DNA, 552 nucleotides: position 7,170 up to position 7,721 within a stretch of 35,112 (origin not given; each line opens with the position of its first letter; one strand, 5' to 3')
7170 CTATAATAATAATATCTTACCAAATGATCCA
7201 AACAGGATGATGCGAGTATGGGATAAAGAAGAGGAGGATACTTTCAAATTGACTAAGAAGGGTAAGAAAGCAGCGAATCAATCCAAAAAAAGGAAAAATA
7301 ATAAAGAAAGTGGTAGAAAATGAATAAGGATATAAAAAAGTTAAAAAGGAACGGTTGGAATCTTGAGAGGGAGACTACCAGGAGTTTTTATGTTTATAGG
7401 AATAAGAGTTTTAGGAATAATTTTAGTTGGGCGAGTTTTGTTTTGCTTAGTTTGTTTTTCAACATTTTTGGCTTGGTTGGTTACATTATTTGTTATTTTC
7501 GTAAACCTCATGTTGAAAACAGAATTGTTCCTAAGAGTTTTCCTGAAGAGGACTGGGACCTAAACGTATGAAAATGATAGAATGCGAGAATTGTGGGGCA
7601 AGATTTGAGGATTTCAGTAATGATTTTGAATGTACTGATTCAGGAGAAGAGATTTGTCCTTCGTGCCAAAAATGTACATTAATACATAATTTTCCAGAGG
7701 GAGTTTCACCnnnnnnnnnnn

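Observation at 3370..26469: Recurrent ~20-nt promoter-like motif (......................), six same-strand copies, with leaderless-type spacing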

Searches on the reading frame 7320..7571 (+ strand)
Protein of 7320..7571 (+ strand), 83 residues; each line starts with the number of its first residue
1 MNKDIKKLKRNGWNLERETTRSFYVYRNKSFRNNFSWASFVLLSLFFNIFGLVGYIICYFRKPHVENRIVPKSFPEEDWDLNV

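Call 49: search_protein_families(library=pfam, proteins=[window:7320-7571:+], max_evalue=0.05)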
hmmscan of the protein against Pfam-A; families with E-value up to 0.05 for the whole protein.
window:7320-7571:+ (83 aa): 2 families
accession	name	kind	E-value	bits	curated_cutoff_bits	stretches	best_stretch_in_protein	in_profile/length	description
PF12606.13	RELT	-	0.0081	15.7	25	1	40-62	4-25/42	Tumour necrosis factor receptor superfamily member 19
PF11683.13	DUF3278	-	0.026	15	26.6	1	29-70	57-98/130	Protein of unknown function (DUF3278)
